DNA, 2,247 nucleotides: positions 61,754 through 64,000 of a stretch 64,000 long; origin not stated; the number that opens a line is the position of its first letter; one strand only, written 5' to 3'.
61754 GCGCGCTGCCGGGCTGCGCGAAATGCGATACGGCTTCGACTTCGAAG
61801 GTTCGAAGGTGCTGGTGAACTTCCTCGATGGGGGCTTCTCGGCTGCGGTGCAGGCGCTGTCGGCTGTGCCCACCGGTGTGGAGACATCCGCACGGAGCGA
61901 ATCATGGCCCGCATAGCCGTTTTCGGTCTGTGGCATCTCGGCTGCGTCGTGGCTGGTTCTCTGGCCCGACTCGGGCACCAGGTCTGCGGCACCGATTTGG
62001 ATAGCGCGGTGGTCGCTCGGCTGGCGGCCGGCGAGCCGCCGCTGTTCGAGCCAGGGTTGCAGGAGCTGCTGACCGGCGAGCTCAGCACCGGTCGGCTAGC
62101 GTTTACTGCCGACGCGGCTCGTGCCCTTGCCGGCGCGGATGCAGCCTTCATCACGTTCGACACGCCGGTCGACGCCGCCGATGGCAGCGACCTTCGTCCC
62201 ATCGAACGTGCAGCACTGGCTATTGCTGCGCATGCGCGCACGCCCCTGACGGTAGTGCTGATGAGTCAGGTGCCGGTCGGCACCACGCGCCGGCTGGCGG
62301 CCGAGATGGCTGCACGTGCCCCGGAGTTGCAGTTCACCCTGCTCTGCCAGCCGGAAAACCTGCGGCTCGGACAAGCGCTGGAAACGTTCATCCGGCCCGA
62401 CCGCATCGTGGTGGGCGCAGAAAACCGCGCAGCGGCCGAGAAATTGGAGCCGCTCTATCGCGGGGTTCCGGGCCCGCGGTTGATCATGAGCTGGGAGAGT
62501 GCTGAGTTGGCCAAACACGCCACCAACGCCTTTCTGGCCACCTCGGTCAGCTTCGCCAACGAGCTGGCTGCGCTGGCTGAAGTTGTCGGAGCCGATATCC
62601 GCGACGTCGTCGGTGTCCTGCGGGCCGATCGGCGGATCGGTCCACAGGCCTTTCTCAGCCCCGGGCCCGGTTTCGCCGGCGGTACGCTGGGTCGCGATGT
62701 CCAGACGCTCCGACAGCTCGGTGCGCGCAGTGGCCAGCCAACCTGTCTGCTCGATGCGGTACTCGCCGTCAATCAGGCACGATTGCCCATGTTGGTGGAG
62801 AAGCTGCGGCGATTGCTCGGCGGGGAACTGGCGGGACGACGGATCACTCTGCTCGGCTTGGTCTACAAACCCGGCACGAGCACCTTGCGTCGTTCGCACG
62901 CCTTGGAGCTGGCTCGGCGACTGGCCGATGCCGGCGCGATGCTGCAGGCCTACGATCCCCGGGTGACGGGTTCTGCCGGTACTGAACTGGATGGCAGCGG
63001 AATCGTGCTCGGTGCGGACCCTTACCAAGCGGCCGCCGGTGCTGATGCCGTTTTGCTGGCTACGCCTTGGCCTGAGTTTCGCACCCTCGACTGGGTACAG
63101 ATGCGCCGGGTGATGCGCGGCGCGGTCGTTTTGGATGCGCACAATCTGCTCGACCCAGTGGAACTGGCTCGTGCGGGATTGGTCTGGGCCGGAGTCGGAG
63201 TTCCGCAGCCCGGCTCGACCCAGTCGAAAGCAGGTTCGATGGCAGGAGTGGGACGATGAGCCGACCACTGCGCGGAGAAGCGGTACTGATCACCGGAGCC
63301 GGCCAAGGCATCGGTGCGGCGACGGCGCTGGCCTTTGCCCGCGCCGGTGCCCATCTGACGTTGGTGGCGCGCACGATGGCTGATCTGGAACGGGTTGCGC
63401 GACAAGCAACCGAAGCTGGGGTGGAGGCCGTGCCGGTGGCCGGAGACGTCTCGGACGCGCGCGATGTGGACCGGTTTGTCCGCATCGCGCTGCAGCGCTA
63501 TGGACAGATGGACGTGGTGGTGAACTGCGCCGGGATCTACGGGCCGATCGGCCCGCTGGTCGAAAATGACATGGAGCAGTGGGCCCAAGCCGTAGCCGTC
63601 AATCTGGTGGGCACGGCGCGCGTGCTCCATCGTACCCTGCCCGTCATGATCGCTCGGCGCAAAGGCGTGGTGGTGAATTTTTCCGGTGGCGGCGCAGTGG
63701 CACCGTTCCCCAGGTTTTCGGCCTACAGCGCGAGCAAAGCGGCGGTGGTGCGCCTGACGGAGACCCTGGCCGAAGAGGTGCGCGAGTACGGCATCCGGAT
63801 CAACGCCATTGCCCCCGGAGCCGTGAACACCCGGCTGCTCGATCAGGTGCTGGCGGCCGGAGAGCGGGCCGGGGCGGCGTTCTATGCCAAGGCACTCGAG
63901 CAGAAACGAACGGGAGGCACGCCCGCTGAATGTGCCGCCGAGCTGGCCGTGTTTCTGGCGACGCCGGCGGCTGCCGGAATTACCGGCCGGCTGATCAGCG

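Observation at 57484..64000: Transaldolase-family gene plus HddA/LmbP-like GHMP kinase, SDRs and a UGDH-family protein inside the Wza/Wzc locus: candidate higher-carbon (heptose/octose) nucleotide-sugar branch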

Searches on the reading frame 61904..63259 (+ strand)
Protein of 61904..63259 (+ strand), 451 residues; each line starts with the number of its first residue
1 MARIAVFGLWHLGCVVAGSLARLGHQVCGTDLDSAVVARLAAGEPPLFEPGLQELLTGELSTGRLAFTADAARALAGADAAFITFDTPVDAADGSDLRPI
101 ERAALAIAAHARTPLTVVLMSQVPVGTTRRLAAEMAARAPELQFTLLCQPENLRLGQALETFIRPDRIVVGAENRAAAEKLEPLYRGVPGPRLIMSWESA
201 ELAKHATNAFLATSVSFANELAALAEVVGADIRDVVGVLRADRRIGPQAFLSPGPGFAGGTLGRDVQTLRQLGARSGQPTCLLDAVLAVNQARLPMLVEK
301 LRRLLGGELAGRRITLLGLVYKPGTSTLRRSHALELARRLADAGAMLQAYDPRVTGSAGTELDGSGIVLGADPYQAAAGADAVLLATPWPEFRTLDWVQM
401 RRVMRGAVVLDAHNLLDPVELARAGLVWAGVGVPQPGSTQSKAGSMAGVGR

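Call 3: search_protein_families(library=pfam, proteins=[window:61904-63259:+])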
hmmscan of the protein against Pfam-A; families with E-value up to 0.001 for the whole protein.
window:61904-63259:+ (451 aa): 3 families
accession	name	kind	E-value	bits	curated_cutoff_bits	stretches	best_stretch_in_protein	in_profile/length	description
PF03721.20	UDPG_MGDP_dh_N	-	5.3e-39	134.2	27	1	3-182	2-185/187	UDP-glucose/GDP-mannose dehydrogenase family, NAD binding domain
PF03720.21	UDPG_MGDP_dh_C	-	4.1e-25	88.6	30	1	316-418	2-103/103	UDP-glucose/GDP-mannose dehydrogenase family, UDP binding domain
PF00984.24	UDPG_MGDP_dh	-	2.4e-23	82.5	25.4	1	198-291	1-93/94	UDP-glucose/GDP-mannose dehydrogenase family, central domain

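Call 4: search_protein_families(library=ncbifam, proteins=[window:61904-63259:+])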
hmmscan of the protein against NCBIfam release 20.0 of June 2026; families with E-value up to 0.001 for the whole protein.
window:61904-63259:+ (451 aa): 8 families
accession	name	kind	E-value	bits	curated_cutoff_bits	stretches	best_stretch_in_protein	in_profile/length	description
TIGR03026.1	NDP-sugDHase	subfamily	6.9e-97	324.8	189.8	1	3-414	2-413/413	nucleotide sugar dehydrogenase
NF047673.2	TeichurnBiosyTuaD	equivalog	1.6e-83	281.3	700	1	1-435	1-433/439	UDP-glucose 6-dehydrogenase TuaD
NF041297.1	UDPGDh_AglM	equivalog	1.5e-65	221.8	670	1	3-418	2-419/429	UDP-glucose 6-dehydrogenase AglM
NF040825.1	UDPMaNacDH_Arch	equivalog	1.1e-40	139.8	750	1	3-432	2-414/418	UDP-N-acetyl-D-mannosamine dehydrogenase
NF008286.0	PRK11064.1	equivalog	3.6e-32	111.5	459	1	2-400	4-407/420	UDP-N-acetyl-D-mannosamine dehydrogenase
NF011631.0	PRK15057.1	equivalog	1e-16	61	757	1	16-353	14-338/388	UDP-glucose 6-dehydrogenase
NF011729.0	PRK15182.1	equivalog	1.1e-05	24.4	592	1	3-357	8-360/425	Vi polysaccharide biosynthesis UDP-N-acetylglucosamine C-6 dehydrogenase TviB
NF012005.0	PRK15461.1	equivalog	0.00091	18.5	348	0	1-130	1-126/298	sulfolactaldehyde 3-reductase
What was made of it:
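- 61904..63259 (+): LmbL-type NDP-sugar dehydrogenase: UGDH fold with the catalytic Cys replaced by Thr. It cannot make a uronic acid by the standard mechanism. All three UGDH Pfam domains are present, and TIGR03026 scores 325 bits (calls 3, 4).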

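Call 38: search_solved_structures(query=window:61904-63259:+, show_alignments=1)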
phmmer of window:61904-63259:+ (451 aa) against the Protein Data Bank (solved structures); distinct sequences matched with E-value up to 0.001: 30.
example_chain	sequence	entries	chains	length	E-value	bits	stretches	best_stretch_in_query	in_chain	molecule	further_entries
4a7p_A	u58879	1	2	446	9.2e-84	285.2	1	2-435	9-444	UDP-GLUCOSE DEHYDROGENASE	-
3vtf_A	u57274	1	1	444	1e-76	262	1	1-411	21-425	UDP-glucose 6-dehydrogenase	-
2y0e_A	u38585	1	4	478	1.2e-69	238.7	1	4-449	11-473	UDP-GLUCOSE DEHYDROGENASE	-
2y0d_A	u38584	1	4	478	3.3e-69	237.3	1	4-449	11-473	UDP-GLUCOSE DEHYDROGENASE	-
2y0c_A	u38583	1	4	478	3.6e-69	237.2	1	4-449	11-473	UDP-GLUCOSE DEHYDROGENASE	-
3gg2_A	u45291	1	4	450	3.8e-67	230.5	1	4-417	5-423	Sugar dehydrogenase, UDP-glucose/GDP-mannose dehydrogenase family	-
2o3j_A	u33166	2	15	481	1.4e-46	162.8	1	26-433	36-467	UDP-glucose 6-dehydrogenase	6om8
1mfz_A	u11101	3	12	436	5.3e-44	154.2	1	3-354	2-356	GDP-mannose 6-dehydrogenase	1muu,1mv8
4edf_A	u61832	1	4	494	1.8e-41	145.9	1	8-419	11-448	UDP-glucose 6-dehydrogenase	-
5w4x_A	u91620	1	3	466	3.4e-41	145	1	8-419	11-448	UDP-glucose 6-dehydrogenase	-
2q3e_A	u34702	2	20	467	3.4e-41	145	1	8-419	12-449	UDP-glucose 6-dehydrogenase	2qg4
3itk_A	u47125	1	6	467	3.4e-41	145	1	8-419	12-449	UDP-glucose 6-dehydrogenase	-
3tdk_A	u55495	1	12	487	3.6e-41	144.9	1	8-419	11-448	UDP-glucose 6-dehydrogenase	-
3prj_A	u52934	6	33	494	3.7e-41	144.8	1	8-419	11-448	UDP-glucose 6-dehydrogenase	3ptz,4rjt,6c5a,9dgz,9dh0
5vr8_A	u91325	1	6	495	3.8e-41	144.8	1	8-419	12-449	UDP-glucose 6-dehydrogenase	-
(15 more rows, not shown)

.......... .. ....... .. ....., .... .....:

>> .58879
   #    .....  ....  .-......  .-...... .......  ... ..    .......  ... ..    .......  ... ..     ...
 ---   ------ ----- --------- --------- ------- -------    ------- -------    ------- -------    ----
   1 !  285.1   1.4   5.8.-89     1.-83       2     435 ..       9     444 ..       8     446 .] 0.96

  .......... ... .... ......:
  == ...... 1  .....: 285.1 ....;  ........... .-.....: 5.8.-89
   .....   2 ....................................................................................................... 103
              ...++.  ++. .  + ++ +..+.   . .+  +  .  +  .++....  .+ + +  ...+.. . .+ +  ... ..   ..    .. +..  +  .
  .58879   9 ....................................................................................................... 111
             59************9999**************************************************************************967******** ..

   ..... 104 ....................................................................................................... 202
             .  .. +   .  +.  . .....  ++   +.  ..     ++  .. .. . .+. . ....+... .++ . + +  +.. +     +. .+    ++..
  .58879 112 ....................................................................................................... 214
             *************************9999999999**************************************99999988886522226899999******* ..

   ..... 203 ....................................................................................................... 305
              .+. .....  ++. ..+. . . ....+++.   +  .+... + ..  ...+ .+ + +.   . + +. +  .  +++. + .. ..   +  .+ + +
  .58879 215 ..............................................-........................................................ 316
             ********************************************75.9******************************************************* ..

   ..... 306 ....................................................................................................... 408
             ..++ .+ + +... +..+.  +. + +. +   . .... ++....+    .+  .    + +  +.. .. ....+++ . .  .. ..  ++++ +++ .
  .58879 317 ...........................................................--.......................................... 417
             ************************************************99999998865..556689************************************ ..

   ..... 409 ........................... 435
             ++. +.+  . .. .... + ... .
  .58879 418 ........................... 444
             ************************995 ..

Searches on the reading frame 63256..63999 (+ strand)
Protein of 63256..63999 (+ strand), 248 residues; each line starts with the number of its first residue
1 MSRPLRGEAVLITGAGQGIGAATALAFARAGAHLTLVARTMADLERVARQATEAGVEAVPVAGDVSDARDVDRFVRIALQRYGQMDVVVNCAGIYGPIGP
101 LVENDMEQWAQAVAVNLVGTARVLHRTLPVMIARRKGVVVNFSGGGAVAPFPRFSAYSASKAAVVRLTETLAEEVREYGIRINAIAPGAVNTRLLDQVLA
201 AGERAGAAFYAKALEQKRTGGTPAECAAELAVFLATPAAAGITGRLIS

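Call 3: search_protein_families(library=pfam, proteins=[window:63256-63999:+])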
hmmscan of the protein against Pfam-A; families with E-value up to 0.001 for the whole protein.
window:63256-63999:+ (248 aa): 6 families
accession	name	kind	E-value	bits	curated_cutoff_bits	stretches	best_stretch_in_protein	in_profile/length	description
PF00106.31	adh_short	-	1.9e-53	181.3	26.6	1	9-197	2-189/195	short chain dehydrogenase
PF13561.12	adh_short_C2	-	6.4e-49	167.1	27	1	14-246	1-228/236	Enoyl-(Acyl carrier protein) reductase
PF08659.16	KR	-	6e-13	49.5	22.6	1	10-189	3-177/180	KR domain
PF23441.1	SDR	-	4.8e-07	29.9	27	1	9-208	9-212/258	SDR-like rossmann domain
PF01370.27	Epimerase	-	2e-06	27.8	20.9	1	10-175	1-160/240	NAD dependent epimerase/dehydratase family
PF03435.24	Sacchrp_dh_NADP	-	0.00076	20.3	25.1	0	10-95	1-79/129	Saccharopine dehydrogenase NADP binding domain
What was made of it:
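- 63256..64000 (+): Classical SDR (286 aa in orthologues), cut by the window end. Its inferred role is a ketoreductase standing where the lmb cluster has the aminotransferase LmbS. Pfam adh_short, E = 2e-53 (call 3).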

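Call 4: search_protein_families(library=ncbifam, proteins=[window:63256-63999:+])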
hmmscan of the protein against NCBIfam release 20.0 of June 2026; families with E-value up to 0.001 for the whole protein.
window:63256-63999:+ (248 aa): 232 families (the best 25 are shown)
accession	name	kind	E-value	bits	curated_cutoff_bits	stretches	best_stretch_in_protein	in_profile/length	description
NF005559.1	PRK07231.1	subfamily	2.8e-53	181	215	1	5-247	2-241/249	glucose 1-dehydrogenase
NF005672.0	PRK07454.1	equivalog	9.4e-51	172.3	234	1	8-197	7-195/241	SDR family oxidoreductase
NF005806.0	PRK07666.1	equivalog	1.5e-48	165.2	286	1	3-195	3-194/239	3-ketoacyl-ACP reductase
NF009466.0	PRK12826.1-2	subfamily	2.3e-47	161.6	222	1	9-247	5-238/248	3-oxoacyl-ACP reductase FabG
NF004818.0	PRK06172.1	equivalog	6.8e-47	159.9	336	1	1-246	1-243/253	SDR family oxidoreductase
NF004198.0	PRK05653.1-3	equivalog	2.2e-46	158.3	296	1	5-247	5-240/248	3-oxoacyl-ACP reductase FabG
NF005681.0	PRK07478.1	subfamily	3e-46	157.8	267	1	5-245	4-241/254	SDR family oxidoreductase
NF004203.0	PRK05653.2-4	subfamily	1.6e-45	155.5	313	1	6-245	5-248/260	3-oxoacyl-ACP reductase FabG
NF004791.0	PRK06138.1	equivalog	1.2e-44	152.5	312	1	5-247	3-243/252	SDR family oxidoreductase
NF005909.0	PRK07890.1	subfamily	6.7e-44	150.1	258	1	5-246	5-250/260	short chain dehydrogenase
NF005067.0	PRK06484.1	equivalog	3.3e-42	144.7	713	1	6-247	8-245/524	short chain dehydrogenase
NF004514.1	PRK05855.1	equivalog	4.2e-42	144.5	455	1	3-206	309-512/578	SDR family oxidoreductase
TIGR01963.1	PHB_DH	subfamily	7.5e-42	143.3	307.05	1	9-247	3-246/255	3-hydroxybutyrate dehydrogenase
NF004825.0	PRK06181.1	equivalog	1.4e-41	142.6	215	1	4-230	3-224/268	SDR family oxidoreductase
TIGR01830.1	3oxo_ACP_reduc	equivalog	1.7e-41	142.5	297.75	1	10-247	1-232/239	3-oxoacyl-[acyl-carrier-protein] reductase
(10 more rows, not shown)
